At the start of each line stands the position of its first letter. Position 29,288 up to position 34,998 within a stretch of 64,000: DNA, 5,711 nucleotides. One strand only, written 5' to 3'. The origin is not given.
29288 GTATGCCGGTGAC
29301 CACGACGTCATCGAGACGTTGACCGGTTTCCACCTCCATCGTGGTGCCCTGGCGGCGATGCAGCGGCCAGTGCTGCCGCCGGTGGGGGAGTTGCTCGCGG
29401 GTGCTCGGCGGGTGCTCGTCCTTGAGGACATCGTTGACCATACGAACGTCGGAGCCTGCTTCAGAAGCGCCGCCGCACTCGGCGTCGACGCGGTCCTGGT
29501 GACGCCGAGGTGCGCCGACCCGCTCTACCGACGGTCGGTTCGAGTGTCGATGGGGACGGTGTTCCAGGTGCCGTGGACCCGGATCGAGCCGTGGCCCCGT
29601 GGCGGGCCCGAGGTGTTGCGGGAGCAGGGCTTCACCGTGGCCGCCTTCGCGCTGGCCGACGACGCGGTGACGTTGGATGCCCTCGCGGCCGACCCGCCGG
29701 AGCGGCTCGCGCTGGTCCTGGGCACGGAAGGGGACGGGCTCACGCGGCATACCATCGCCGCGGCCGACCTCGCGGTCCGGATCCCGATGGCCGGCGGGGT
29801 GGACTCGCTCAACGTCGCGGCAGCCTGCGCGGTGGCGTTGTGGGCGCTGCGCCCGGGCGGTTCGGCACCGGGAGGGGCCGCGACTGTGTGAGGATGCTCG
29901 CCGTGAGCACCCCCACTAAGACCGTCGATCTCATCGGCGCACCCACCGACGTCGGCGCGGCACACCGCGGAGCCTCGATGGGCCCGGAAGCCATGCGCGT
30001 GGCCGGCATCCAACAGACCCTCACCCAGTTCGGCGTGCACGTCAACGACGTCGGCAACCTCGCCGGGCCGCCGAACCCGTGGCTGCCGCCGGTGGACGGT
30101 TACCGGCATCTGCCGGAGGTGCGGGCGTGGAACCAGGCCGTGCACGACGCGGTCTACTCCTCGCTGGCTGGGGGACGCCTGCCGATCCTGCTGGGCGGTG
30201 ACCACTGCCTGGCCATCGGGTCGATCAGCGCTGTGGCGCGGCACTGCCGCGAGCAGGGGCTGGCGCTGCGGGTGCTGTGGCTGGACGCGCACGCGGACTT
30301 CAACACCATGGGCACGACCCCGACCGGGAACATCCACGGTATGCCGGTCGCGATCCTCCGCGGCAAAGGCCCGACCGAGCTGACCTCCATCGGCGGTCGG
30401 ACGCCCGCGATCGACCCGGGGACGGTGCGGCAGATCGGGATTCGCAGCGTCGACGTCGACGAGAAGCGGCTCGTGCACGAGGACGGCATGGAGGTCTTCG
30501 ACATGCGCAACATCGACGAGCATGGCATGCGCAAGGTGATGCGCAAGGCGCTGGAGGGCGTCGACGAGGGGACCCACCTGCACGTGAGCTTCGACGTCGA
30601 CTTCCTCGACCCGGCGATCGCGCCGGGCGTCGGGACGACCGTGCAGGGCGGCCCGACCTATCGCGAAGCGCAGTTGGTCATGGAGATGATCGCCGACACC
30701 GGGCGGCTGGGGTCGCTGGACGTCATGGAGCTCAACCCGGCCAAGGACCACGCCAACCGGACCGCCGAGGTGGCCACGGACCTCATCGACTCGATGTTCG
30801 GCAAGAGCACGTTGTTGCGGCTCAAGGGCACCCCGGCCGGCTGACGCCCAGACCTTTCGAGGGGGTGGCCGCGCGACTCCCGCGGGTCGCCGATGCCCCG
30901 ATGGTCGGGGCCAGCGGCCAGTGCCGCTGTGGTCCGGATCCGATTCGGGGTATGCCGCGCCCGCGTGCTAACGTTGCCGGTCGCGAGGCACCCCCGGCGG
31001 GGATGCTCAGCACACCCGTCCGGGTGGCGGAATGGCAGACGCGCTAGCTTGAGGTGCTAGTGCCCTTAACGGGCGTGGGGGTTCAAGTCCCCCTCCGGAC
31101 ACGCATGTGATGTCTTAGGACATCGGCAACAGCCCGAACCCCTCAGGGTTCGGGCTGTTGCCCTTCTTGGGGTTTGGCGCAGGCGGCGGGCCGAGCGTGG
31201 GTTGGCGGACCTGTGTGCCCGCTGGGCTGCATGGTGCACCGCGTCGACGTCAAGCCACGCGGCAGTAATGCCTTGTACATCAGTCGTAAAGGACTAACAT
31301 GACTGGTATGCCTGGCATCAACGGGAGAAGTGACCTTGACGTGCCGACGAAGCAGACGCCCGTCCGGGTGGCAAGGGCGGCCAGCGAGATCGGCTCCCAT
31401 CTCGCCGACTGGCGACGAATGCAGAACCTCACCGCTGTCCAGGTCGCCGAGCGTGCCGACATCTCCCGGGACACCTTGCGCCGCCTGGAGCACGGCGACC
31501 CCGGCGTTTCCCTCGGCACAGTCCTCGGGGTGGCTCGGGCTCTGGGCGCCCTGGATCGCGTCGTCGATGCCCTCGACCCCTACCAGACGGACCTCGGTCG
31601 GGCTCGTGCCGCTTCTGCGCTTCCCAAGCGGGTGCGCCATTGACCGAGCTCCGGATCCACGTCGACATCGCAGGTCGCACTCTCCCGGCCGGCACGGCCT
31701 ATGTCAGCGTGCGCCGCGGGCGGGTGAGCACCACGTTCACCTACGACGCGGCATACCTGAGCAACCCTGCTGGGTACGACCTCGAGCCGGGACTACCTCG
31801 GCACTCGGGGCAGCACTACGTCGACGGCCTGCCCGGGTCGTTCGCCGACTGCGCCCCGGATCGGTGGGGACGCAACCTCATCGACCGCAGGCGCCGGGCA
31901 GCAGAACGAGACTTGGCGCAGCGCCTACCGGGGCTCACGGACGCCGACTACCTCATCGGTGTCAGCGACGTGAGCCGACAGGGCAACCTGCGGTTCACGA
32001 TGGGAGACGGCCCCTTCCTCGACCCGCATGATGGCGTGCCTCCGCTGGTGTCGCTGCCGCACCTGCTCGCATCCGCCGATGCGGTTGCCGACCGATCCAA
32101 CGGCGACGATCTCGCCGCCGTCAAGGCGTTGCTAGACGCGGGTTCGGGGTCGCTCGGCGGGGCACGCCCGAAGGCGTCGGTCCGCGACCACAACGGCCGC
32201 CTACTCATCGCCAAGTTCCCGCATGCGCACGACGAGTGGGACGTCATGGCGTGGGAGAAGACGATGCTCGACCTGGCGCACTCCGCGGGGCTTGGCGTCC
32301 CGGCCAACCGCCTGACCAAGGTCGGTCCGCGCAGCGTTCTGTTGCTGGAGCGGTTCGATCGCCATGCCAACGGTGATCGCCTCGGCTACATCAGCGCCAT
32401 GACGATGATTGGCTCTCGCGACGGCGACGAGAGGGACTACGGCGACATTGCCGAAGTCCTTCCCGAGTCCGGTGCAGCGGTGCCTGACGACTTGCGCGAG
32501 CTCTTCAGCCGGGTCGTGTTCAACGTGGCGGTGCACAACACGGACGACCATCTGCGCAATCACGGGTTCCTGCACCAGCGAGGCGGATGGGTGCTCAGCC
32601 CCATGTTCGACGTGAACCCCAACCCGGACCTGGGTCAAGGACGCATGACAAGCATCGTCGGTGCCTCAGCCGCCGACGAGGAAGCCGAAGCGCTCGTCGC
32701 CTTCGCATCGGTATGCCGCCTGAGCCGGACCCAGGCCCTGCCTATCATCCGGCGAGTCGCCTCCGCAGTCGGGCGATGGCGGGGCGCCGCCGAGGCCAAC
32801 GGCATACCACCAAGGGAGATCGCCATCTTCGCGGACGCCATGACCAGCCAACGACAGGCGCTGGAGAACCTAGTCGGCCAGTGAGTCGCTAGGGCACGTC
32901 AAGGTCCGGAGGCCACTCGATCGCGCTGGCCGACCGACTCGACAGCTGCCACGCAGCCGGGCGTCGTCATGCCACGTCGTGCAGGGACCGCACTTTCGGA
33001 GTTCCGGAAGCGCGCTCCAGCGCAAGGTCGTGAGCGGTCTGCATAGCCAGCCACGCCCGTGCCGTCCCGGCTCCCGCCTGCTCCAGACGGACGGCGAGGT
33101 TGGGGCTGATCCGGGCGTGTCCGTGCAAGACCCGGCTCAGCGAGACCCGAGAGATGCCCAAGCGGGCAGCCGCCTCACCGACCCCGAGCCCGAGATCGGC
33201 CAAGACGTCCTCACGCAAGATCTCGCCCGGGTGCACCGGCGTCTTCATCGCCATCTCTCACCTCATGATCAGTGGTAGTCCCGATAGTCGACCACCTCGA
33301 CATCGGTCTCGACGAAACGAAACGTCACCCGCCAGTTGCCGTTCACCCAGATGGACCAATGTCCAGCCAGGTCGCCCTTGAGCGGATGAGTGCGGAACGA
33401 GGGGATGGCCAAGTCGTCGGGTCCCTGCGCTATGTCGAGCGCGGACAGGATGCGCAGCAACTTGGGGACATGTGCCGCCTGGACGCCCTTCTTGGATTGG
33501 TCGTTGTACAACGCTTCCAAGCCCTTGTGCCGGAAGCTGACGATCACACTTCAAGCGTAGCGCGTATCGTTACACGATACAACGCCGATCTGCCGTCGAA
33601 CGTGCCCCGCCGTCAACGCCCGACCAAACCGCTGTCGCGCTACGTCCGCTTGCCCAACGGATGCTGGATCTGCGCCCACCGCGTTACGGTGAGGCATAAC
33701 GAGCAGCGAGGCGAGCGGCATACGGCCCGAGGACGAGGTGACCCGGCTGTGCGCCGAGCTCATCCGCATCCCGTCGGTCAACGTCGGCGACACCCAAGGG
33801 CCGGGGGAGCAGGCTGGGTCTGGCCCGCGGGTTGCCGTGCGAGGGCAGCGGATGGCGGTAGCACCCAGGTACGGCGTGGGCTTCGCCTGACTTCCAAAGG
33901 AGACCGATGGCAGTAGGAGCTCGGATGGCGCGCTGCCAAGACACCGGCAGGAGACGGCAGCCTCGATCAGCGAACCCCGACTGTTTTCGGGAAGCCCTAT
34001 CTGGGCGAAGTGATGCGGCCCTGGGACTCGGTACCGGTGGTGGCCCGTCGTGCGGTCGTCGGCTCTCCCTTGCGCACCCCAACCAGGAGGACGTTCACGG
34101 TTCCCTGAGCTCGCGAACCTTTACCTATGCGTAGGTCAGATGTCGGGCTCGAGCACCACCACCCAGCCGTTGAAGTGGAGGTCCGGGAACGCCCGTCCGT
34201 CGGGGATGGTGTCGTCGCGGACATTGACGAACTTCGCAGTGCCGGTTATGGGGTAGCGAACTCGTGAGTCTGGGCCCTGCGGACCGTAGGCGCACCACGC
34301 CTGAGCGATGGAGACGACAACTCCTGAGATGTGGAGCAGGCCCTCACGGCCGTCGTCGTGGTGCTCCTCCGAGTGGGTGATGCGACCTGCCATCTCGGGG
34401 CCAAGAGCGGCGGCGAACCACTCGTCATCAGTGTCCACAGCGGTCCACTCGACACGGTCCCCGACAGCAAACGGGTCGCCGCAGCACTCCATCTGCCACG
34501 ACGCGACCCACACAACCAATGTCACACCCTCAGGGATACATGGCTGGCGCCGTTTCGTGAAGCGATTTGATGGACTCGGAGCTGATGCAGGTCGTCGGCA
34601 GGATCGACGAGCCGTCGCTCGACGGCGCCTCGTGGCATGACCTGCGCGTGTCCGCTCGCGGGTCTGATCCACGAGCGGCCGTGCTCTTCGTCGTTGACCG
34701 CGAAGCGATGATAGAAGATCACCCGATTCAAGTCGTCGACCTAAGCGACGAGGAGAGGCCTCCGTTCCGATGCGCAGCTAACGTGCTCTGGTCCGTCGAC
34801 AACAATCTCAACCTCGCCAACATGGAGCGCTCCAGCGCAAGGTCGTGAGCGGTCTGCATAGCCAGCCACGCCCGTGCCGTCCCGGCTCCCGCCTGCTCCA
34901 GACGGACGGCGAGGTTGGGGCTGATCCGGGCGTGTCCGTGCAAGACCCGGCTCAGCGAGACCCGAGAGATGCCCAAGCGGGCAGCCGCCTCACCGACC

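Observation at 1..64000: Highly iterated non-palindromic octamer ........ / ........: about 100 exact copies in 64 kb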

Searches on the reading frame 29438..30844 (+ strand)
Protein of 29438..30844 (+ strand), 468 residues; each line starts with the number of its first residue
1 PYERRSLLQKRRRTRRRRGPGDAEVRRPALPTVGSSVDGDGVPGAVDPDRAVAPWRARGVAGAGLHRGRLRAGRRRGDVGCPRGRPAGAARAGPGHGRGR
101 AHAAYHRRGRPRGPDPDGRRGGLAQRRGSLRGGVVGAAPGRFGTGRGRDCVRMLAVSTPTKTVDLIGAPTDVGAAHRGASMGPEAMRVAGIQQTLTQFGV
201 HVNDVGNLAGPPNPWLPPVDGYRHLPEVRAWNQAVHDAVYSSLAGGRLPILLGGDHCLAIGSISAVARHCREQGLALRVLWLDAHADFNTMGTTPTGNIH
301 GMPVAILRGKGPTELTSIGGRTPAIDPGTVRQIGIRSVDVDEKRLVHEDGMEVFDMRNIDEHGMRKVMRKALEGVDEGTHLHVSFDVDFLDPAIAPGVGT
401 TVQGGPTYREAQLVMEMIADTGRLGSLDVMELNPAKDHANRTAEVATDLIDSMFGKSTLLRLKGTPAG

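Call 27: search_protein_families(library=pfam, proteins=[window:29438-30844:+], max_evalue=0.00001)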
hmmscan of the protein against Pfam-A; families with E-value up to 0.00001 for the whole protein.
window:29438-30844:+ (468 aa): 1 family
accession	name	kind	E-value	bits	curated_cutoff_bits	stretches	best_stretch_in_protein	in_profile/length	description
PF00491.26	Arginase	-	1.3e-73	248.4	22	1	163-454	3-279/280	Arginase family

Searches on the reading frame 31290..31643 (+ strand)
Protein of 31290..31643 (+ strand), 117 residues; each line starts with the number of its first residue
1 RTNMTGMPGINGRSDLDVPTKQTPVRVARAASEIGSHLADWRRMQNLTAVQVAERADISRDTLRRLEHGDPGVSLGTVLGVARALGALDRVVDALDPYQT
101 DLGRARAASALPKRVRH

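Call 27: search_protein_families(library=pfam, proteins=[window:31290-31643:+], max_evalue=0.00001)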
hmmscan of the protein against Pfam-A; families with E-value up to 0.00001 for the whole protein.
window:31290-31643:+ (117 aa): 2 families
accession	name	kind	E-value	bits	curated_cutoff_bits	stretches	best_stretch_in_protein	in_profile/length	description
PF13560.12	HTH_31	-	2.7e-10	40.8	27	1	33-95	1-64/64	Helix-turn-helix domain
PF01381.28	HTH_3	-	4.4e-08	33.5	23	1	38-86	1-49/55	Helix-turn-helix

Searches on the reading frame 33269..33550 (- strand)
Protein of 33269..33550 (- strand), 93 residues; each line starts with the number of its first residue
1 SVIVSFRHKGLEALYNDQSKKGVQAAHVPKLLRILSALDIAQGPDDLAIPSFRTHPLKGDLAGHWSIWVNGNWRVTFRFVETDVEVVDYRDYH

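Call 27: search_protein_families(library=pfam, proteins=[window:33269-33550:-], max_evalue=0.00001)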
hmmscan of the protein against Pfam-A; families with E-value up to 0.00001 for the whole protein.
window:33269-33550:- (93 aa): 1 family
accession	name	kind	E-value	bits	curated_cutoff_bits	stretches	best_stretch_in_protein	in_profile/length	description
PF05015.19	HigB-like_toxin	-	1.2e-20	74.2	27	1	5-93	2-91/91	RelE-like toxin of type II toxin-antitoxin system HigB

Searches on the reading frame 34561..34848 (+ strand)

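Call 27: search_protein_families(library=pfam, proteins=[window:34561-34848:+], max_evalue=0.00001)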
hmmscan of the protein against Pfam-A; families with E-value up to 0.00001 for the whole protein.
window:34561-34848:+ (95 aa): 1 family
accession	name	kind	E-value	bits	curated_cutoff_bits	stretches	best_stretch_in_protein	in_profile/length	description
PF21962.1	DUF6924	-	4.1e-16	59.9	24.4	1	11-89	33-112/129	Domain of unknown function (DUF6924)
